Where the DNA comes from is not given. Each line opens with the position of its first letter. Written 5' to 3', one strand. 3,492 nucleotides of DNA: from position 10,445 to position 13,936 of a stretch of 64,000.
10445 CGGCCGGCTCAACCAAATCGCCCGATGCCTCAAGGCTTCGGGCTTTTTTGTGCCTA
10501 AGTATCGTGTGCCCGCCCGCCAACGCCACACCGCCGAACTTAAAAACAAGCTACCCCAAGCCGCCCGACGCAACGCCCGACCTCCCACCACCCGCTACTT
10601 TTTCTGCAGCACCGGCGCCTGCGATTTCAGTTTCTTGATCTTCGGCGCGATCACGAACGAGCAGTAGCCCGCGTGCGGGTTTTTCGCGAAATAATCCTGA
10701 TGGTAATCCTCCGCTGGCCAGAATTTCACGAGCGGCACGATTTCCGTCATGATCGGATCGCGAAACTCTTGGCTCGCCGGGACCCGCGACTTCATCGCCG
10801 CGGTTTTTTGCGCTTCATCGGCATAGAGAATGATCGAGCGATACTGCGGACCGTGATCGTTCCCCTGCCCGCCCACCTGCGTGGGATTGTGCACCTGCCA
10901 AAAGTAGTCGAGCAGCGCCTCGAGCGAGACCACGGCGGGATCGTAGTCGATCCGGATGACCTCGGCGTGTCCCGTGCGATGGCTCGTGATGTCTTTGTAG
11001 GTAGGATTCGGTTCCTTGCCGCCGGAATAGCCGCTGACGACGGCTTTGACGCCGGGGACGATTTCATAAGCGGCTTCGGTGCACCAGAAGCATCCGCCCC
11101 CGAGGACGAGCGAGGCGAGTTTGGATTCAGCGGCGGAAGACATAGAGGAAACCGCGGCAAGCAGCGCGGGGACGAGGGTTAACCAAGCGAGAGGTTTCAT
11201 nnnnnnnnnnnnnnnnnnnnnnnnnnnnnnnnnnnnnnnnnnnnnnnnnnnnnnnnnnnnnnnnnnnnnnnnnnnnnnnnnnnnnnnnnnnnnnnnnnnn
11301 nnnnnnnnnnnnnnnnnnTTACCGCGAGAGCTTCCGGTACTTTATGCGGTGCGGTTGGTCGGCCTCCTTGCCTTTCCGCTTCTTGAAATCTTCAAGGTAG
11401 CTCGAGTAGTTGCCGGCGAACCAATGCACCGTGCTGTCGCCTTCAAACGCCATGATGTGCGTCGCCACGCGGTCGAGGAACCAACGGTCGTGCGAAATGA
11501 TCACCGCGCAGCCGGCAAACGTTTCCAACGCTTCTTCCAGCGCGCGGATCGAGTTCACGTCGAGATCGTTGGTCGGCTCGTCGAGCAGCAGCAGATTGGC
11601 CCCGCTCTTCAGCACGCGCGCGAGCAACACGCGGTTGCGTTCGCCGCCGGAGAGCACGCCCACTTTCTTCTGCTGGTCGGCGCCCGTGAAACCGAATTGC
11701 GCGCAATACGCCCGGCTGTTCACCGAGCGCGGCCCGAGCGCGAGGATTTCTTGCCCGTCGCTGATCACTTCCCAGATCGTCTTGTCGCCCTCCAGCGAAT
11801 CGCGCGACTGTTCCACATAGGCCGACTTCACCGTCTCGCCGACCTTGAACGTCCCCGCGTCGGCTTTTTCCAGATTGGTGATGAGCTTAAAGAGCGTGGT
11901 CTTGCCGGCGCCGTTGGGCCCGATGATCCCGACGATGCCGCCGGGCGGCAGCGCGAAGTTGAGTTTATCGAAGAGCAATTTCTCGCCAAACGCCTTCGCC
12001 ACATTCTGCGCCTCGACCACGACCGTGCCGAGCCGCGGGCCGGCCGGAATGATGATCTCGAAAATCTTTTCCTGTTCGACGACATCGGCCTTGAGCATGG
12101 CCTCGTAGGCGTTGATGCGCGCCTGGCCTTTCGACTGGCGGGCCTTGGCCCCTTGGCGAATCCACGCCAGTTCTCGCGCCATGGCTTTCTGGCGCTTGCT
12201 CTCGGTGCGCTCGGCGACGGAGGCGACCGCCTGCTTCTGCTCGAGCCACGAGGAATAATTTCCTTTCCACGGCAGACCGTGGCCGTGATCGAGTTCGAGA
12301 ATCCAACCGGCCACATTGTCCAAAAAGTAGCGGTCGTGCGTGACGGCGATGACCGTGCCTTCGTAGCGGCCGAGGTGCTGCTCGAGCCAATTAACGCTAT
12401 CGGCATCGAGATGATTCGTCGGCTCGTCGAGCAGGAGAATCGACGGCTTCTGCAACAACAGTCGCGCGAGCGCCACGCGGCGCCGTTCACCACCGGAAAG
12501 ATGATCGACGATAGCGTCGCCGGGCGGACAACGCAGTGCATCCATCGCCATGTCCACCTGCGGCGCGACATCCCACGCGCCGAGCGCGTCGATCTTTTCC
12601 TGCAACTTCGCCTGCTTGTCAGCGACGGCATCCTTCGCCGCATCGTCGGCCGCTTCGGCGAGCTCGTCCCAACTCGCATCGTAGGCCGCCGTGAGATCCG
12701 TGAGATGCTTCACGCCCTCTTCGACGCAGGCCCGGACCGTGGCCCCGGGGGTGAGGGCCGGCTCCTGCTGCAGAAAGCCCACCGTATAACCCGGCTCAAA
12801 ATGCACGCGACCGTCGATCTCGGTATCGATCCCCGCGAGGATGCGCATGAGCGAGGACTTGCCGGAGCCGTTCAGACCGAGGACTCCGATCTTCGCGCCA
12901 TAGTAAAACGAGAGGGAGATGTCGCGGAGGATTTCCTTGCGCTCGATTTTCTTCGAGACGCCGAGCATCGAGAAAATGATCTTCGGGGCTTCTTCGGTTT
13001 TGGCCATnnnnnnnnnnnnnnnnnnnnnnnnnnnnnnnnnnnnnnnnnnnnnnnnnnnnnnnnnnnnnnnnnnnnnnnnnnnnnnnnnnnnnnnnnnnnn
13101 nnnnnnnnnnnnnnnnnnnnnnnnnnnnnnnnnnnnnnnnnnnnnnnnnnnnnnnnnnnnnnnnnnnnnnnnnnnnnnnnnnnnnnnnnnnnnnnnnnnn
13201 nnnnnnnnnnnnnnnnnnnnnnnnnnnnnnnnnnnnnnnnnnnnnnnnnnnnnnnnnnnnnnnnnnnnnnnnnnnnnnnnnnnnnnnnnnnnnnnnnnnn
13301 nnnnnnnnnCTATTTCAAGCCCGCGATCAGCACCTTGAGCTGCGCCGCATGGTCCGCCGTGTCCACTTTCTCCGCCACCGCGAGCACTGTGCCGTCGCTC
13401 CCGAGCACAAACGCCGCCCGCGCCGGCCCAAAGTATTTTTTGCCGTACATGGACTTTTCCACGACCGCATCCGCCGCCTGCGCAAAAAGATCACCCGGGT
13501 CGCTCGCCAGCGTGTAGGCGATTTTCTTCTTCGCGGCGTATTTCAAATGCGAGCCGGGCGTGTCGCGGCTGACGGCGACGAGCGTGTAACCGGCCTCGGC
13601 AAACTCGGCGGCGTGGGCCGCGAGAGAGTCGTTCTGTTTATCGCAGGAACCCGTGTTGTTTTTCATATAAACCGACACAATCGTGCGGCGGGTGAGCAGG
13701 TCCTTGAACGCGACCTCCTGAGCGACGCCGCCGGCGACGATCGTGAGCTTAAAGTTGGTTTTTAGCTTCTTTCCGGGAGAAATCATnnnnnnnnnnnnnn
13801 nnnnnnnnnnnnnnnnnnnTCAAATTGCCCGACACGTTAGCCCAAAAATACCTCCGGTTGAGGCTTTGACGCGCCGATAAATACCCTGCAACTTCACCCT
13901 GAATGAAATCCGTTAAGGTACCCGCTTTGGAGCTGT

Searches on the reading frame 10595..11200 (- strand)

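Call 80: search_protein_families(library=pfam, proteins=[window:10595-11200:-], max_evalue=0.00001)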
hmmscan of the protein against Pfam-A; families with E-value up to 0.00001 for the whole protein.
window:10595-11200:- (201 aa): 1 family
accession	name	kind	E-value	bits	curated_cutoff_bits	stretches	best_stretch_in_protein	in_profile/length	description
PF01625.27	PMSR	-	1.2e-59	201.4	23.7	1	31-180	2-152/153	Peptide methionine sulfoxide reductase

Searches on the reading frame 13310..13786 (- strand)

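Call 81: search_protein_families(library=pfam, proteins=[window:13310-13786:-], max_evalue=0.00001)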
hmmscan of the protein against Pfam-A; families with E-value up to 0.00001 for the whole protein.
window:13310-13786:- (158 aa): 2 families
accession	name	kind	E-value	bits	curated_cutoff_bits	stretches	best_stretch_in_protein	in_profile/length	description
PF00578.27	AhpC-TSA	-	1.8e-19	70.3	26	1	11-135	7-122/124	AhpC/TSA family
PF08534.16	Redoxin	-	2.4e-08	34.3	26.6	1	11-143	8-137/148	Redoxin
